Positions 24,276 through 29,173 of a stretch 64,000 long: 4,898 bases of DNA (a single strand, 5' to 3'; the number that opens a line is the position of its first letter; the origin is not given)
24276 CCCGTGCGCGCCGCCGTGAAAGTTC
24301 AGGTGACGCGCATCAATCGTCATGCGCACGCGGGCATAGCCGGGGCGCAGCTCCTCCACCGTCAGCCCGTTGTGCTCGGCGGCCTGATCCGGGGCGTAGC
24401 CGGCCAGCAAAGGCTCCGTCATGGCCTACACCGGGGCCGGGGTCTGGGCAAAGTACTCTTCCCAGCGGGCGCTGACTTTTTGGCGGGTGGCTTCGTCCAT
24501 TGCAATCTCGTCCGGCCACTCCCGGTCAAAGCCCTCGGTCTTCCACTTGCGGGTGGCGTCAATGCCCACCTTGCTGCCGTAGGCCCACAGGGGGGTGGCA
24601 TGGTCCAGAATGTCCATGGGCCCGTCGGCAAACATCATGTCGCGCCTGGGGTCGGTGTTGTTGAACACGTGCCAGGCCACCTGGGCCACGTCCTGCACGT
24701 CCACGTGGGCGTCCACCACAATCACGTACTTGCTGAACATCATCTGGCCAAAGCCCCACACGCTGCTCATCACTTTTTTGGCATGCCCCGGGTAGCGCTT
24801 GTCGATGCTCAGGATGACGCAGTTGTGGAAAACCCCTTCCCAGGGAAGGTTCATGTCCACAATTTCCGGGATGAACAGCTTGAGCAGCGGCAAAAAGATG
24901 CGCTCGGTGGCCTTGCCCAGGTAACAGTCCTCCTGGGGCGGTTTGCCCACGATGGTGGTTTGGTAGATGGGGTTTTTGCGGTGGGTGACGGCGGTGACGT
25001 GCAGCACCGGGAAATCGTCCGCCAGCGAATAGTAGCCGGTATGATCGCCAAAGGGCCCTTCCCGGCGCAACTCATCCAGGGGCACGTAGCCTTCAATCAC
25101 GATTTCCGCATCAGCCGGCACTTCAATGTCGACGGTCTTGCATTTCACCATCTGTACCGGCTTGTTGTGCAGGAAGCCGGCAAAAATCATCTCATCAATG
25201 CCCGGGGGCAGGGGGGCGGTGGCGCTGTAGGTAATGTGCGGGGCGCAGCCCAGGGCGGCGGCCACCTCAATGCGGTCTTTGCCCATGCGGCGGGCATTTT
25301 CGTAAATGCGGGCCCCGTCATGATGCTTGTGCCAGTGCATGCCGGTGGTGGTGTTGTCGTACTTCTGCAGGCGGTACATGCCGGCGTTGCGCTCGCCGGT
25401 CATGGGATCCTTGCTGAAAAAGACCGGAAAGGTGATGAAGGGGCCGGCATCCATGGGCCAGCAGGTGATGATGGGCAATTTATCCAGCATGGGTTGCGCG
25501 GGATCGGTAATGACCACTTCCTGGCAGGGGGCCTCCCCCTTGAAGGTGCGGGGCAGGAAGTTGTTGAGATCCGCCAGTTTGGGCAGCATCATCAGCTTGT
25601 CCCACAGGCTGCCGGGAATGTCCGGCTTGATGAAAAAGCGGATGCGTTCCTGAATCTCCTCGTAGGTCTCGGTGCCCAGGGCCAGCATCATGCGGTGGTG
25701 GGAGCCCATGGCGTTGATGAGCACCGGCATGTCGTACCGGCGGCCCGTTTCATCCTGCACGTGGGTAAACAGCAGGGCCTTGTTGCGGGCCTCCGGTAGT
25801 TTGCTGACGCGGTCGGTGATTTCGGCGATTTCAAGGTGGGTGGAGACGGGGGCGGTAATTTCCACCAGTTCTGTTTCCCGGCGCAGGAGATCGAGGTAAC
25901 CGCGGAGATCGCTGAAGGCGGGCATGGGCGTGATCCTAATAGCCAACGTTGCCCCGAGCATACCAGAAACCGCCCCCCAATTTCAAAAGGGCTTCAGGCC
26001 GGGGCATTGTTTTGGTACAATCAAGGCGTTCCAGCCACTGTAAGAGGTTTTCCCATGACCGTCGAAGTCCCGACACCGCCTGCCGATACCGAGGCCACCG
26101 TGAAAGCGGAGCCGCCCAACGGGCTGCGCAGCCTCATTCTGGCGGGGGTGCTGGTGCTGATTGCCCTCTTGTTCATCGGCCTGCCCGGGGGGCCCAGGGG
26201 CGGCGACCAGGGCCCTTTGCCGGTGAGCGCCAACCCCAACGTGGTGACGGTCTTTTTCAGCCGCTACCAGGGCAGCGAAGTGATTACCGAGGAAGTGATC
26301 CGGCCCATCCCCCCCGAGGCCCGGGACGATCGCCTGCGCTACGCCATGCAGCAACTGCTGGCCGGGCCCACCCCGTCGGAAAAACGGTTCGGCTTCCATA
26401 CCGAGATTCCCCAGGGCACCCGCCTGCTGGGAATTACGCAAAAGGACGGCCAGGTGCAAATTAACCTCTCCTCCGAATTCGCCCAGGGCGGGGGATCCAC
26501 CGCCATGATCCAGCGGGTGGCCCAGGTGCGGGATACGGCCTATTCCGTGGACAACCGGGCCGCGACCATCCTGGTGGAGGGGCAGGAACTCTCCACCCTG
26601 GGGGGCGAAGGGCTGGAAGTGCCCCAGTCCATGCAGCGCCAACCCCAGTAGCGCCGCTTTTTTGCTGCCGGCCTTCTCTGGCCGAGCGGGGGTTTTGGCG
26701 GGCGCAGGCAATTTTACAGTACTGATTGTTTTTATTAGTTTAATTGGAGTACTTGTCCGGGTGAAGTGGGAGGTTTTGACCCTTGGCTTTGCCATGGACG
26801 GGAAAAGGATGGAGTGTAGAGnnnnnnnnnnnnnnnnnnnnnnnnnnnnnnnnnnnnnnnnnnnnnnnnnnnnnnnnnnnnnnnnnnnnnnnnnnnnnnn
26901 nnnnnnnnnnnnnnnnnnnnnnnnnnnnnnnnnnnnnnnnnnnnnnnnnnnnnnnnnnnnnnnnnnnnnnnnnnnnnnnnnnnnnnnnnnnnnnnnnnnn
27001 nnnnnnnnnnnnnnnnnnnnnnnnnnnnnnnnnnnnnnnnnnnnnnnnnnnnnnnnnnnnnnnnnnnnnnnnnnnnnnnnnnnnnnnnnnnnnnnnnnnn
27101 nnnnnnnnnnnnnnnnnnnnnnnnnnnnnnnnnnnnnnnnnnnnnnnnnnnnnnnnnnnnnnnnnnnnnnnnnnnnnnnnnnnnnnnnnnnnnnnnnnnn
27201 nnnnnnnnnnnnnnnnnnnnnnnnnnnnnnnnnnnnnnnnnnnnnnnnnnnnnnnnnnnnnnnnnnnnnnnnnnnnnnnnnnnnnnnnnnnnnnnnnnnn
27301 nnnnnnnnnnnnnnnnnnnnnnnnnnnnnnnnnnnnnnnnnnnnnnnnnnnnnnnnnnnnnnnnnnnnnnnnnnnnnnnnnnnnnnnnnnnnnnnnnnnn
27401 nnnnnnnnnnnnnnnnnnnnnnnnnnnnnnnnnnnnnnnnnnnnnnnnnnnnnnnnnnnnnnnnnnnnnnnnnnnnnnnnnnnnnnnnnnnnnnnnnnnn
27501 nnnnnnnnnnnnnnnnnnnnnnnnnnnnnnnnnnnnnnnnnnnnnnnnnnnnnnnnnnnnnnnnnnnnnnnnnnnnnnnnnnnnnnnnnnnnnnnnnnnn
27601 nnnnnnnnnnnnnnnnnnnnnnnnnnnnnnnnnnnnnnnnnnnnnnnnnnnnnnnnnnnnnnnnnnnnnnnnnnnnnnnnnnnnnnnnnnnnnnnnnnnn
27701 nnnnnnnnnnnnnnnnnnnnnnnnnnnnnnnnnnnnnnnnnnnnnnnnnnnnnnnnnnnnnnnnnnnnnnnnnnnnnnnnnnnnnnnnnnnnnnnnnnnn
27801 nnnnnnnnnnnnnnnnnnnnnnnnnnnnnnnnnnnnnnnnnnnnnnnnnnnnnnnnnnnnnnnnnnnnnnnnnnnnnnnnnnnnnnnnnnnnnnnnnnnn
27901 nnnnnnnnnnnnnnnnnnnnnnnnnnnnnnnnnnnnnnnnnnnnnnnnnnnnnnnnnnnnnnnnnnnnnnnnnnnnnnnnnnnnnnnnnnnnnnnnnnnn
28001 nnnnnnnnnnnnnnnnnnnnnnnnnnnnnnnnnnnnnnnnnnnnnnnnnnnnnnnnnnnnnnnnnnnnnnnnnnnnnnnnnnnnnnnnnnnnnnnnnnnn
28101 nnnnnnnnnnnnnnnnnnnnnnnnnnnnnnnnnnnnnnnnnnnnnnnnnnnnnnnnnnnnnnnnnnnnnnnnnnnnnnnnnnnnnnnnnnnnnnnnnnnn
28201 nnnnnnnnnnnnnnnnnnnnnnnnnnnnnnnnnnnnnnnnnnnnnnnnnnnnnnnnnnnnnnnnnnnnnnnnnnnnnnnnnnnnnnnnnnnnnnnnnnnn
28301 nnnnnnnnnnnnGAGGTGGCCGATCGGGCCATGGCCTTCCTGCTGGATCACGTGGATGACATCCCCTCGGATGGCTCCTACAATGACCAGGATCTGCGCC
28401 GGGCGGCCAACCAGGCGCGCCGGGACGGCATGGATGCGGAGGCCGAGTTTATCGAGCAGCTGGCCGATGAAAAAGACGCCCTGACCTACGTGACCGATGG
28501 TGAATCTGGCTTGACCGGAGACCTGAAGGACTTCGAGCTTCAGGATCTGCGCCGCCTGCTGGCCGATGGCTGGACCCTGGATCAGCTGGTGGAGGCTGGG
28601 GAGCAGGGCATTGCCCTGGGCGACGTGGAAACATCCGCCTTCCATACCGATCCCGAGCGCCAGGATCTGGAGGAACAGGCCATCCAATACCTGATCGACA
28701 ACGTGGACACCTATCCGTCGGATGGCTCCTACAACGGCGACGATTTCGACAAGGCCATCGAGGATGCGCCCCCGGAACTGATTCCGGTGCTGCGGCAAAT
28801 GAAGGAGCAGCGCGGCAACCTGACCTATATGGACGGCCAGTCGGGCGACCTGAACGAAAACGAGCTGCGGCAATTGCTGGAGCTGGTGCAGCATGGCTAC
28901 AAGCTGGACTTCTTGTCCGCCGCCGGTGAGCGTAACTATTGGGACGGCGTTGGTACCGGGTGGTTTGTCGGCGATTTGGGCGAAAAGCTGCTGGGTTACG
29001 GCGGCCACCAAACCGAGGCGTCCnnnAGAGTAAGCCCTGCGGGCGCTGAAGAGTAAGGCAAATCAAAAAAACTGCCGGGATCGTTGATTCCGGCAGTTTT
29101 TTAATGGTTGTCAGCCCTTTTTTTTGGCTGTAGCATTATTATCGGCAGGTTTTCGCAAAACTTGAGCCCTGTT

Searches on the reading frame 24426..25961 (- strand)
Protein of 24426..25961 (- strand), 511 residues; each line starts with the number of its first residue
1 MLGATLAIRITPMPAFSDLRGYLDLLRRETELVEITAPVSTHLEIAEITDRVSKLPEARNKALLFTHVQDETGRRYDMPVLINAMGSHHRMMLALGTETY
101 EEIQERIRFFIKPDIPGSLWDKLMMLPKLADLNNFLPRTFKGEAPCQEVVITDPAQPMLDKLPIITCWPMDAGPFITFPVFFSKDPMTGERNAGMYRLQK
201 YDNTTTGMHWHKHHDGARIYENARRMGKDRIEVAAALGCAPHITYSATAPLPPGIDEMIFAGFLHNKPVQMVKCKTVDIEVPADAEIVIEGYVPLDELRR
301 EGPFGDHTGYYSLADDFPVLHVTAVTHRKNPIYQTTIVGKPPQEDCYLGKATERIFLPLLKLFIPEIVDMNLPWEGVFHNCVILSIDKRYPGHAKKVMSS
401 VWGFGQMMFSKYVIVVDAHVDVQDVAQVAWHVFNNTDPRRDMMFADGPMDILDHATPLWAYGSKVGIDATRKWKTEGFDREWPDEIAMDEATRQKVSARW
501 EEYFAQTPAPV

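Call 7: search_protein_families(library=pfam, proteins=[window:24426-25961:-], max_evalue=0.01)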
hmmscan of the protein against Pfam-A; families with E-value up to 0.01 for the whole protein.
window:24426-25961:- (511 aa): 3 families
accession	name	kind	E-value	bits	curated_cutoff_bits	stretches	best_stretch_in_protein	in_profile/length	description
PF01977.22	UbiD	-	3.7e-83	278.2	23.3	1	142-341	6-206/206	3-octaprenyl-4-hydroxybenzoate carboxy-lyase Rift-related domain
PF20696.2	UbiD_C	-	2e-47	160.8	24.2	1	346-469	1-127/127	3-octaprenyl-4-hydroxybenzoate carboxy-lyase C-terminal domain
PF20695.2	UbiD_N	-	2.9e-21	75.8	24.3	1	23-106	1-77/78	3-octaprenyl-4-hydroxybenzoate carboxy-lyase N-terminal domain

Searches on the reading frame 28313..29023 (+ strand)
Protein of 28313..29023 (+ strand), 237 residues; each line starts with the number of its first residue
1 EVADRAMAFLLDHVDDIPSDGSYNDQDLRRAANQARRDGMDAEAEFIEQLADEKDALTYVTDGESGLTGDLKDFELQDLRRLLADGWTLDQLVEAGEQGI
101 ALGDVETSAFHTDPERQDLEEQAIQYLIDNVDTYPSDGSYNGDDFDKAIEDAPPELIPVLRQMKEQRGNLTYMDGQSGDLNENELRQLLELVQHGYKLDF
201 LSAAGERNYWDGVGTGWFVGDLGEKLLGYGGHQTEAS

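Call 79: find_homologous_proteins(query=window:28313-29023:+, max_evalue=0.001)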
Query seq(237 aa): 2907 candidates shared short words with the query, none scored E <= 0.001.

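Call 90: predict_structure(protein=window:28364-29023:+)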
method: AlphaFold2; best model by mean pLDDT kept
length: 220 residues; sequences in the alignment: 1
mean_pLDDT: 63.6   pTM: 0.51
mean pLDDT of the five models: 63.6, 58.8, 56.9, 50.9, 48.6
residues with pLDDT >= 90: 35; 70-90: 59; 50-70: 51; < 50: 75
segments of 3 or more residues with pLDDT < 50: 1-5, 37-57, 80-90, 154-159, 190-220
pLDDT, mean of each block of 10 residues (from residue 1): 51 75 71 58 32 46 53 56 45 74 94 91 89 95 85 49 80 81 63 37 44 29
secondary structure, 60 per line:
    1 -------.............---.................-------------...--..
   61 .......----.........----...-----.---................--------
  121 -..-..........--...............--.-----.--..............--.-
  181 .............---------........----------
elements in order: H8-20 H24-40 H59-67 H72-80 H97-112 H125-134 H137-151 H165-176 H181-193 H203-210

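Call 93: fold_search(model_id=the predicted structure, library=pdb)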
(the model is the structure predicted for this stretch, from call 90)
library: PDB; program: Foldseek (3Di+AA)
matches with E <= 10: 141; with E <= 0.001: 0
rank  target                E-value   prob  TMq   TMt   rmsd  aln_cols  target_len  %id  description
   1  3pm8_B                1.7e+00  0.08  0.17  0.20  12.9       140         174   11  CAD domain of PFF0520w, Calcium dependent protein kinase (released 2010-12-08)
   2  3l19_B                1.9e+00  0.09  0.17  0.20  13.1       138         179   14  Crystal structure of calcium binding domain of CpCDPK3, cgd5_820 (released 2009-12-22)
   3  7xux_B                1.9e+00  0.05  0.17  0.12  15.4       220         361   14  Crystal structure of a FIC domain containnig protein (released 2022-12-21)
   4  9e78_1O               2.0e+00  0.09  0.22  0.09  12.6       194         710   13  48-nm repeat of the Leishmania tarentolae doublet microtubule (released 2025-03-12)
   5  5f6t                  2.6e+00  0.10  0.20  0.22  13.0       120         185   14  Structure of calexcitin-Gd3+ complex. (released 2015-12-16)
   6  3he0_C                2.6e+00  0.03  0.15  0.17  16.3       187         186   13  The Structure of a Putative Transcriptional Regulator TetR Family Protein from Vibrio parahaemolyticus. (released 2009-07-07)
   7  9i2n_C                3.2e+00  0.11  0.17  0.33  10.0        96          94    9  Crystal structure of zebrafish S100I1 protein in apo form (released 2025-12-03)
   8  3he0_A                3.2e+00  0.04  0.15  0.17  16.7       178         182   16  The Structure of a Putative Transcriptional Regulator TetR Family Protein from Vibrio parahaemolyticus. (released 2009-07-07)
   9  2egd_A                3.4e+00  0.21  0.22  0.44   6.3        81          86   18  Crystal structure of human S100A13 in the Ca2+-bound state (released 2008-03-11)
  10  7o9c_A                3.8e+00  0.06  0.14  0.20  14.6       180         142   13  diNi-sulerythrin treated by hydrogen perxoide (released 2021-12-01)
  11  3c1v_B                4.0e+00  0.16  0.21  0.39   6.8        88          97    9  The 1.5 A Crystal structure of Ca2+-bound S100A4 (released 2008-04-01)
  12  2aao_B                4.0e+00  0.10  0.20  0.29  11.3       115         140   14  Regulatory apparatus of Calcium Dependent protein kinase from Arabidopsis thaliana (released 2005-12-27)
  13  4mxm_A                4.0e+00  0.03  0.16  0.17  18.8       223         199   15  Crystal structure of superantigen pfit (released 2014-09-17)
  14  1j30_A                4.2e+00  0.06  0.14  0.22  16.0       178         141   15  The crystal structure of sulerythrin, a rubrerythrin-like protein from a strictly aerobic and thermoacidiphilic archae (released 2003-10-14)
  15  5l0y_C                4.4e+00  0.07  0.16  0.22  14.0       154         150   16  Crystal Structure of a Sec72-ssa1 c-terminal peptide fusion protein (released 2017-03-22)
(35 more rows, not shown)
